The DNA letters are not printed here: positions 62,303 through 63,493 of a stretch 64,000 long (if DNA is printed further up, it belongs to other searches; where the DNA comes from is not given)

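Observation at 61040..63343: Promoter-driven operon: standalone DUF2156 (MprF C-domain-like) + small membrane protein + extended GNAT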

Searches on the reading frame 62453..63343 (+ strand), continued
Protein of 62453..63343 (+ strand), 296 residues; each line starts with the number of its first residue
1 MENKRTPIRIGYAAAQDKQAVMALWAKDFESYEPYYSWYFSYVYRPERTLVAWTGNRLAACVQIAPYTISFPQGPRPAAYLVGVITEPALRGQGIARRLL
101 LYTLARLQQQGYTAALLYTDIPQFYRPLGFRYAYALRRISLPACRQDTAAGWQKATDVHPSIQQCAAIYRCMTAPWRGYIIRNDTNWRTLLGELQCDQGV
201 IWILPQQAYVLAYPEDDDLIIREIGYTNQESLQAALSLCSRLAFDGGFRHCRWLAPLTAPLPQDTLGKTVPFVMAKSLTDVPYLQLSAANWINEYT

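Call 89: search_solved_structures(query=A3, max_evalue=0.001, show_alignments=5)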
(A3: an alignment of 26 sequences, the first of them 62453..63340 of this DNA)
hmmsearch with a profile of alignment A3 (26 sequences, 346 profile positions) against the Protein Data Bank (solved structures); distinct sequences matched with E-value up to 0.001: 24.
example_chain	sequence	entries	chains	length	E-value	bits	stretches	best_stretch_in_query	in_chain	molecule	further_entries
3n7z_A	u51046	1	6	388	4.8e-24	88.4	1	45-319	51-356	Acetyltransferase, GNAT family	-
2hv2_A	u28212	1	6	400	3.1e-16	62.7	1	46-318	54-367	Hypothetical protein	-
2i00_A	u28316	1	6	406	4.3e-15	59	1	43-344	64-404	Acetyltransferase, GNAT family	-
4my0_A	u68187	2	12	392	7.2e-14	54.9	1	41-289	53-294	GCN5-related N-acetyltransferase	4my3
2ozg_A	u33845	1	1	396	1.2e-11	47.6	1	46-300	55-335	GCN5-related N-acetyltransferase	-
5kga_A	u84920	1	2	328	5.9e-07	32.2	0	7-107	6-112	Predicted acetyltransferase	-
5kf1_A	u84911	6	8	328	8.6e-07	31.7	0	7-107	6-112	Predicted acetyltransferase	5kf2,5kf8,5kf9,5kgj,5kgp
5ebv_A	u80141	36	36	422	2.5e-06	30.1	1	74-250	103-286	Enhanced intracellular survival protein | N-acetyltransferase Eis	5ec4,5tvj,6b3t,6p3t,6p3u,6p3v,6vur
4jd6_A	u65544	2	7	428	2.6e-06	30.1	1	74-250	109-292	Enhanced intracellular survival protein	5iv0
3r1k_A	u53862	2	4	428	2.8e-06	30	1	74-250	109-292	Enhanced intracellular survival protein | N-acetyltransferase Eis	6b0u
3ryo_A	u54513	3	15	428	2.8e-06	30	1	74-250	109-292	Enhanced intracellular survival protein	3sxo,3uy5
6rft_A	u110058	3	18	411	5e-06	29.1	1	65-189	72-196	Uncharacterized N-acetyltransferase D2E36_21790 | Eis2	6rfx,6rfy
9mva_A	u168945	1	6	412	5e-06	29.1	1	65-189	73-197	Amikacin resistance N-acetyltransferase Eis2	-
5kgh_A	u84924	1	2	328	6.7e-06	28.7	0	7-107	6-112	Predicted acetyltransferase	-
3sxn_A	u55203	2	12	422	9.1e-06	28.3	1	65-225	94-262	Enhanced intracellular survival protein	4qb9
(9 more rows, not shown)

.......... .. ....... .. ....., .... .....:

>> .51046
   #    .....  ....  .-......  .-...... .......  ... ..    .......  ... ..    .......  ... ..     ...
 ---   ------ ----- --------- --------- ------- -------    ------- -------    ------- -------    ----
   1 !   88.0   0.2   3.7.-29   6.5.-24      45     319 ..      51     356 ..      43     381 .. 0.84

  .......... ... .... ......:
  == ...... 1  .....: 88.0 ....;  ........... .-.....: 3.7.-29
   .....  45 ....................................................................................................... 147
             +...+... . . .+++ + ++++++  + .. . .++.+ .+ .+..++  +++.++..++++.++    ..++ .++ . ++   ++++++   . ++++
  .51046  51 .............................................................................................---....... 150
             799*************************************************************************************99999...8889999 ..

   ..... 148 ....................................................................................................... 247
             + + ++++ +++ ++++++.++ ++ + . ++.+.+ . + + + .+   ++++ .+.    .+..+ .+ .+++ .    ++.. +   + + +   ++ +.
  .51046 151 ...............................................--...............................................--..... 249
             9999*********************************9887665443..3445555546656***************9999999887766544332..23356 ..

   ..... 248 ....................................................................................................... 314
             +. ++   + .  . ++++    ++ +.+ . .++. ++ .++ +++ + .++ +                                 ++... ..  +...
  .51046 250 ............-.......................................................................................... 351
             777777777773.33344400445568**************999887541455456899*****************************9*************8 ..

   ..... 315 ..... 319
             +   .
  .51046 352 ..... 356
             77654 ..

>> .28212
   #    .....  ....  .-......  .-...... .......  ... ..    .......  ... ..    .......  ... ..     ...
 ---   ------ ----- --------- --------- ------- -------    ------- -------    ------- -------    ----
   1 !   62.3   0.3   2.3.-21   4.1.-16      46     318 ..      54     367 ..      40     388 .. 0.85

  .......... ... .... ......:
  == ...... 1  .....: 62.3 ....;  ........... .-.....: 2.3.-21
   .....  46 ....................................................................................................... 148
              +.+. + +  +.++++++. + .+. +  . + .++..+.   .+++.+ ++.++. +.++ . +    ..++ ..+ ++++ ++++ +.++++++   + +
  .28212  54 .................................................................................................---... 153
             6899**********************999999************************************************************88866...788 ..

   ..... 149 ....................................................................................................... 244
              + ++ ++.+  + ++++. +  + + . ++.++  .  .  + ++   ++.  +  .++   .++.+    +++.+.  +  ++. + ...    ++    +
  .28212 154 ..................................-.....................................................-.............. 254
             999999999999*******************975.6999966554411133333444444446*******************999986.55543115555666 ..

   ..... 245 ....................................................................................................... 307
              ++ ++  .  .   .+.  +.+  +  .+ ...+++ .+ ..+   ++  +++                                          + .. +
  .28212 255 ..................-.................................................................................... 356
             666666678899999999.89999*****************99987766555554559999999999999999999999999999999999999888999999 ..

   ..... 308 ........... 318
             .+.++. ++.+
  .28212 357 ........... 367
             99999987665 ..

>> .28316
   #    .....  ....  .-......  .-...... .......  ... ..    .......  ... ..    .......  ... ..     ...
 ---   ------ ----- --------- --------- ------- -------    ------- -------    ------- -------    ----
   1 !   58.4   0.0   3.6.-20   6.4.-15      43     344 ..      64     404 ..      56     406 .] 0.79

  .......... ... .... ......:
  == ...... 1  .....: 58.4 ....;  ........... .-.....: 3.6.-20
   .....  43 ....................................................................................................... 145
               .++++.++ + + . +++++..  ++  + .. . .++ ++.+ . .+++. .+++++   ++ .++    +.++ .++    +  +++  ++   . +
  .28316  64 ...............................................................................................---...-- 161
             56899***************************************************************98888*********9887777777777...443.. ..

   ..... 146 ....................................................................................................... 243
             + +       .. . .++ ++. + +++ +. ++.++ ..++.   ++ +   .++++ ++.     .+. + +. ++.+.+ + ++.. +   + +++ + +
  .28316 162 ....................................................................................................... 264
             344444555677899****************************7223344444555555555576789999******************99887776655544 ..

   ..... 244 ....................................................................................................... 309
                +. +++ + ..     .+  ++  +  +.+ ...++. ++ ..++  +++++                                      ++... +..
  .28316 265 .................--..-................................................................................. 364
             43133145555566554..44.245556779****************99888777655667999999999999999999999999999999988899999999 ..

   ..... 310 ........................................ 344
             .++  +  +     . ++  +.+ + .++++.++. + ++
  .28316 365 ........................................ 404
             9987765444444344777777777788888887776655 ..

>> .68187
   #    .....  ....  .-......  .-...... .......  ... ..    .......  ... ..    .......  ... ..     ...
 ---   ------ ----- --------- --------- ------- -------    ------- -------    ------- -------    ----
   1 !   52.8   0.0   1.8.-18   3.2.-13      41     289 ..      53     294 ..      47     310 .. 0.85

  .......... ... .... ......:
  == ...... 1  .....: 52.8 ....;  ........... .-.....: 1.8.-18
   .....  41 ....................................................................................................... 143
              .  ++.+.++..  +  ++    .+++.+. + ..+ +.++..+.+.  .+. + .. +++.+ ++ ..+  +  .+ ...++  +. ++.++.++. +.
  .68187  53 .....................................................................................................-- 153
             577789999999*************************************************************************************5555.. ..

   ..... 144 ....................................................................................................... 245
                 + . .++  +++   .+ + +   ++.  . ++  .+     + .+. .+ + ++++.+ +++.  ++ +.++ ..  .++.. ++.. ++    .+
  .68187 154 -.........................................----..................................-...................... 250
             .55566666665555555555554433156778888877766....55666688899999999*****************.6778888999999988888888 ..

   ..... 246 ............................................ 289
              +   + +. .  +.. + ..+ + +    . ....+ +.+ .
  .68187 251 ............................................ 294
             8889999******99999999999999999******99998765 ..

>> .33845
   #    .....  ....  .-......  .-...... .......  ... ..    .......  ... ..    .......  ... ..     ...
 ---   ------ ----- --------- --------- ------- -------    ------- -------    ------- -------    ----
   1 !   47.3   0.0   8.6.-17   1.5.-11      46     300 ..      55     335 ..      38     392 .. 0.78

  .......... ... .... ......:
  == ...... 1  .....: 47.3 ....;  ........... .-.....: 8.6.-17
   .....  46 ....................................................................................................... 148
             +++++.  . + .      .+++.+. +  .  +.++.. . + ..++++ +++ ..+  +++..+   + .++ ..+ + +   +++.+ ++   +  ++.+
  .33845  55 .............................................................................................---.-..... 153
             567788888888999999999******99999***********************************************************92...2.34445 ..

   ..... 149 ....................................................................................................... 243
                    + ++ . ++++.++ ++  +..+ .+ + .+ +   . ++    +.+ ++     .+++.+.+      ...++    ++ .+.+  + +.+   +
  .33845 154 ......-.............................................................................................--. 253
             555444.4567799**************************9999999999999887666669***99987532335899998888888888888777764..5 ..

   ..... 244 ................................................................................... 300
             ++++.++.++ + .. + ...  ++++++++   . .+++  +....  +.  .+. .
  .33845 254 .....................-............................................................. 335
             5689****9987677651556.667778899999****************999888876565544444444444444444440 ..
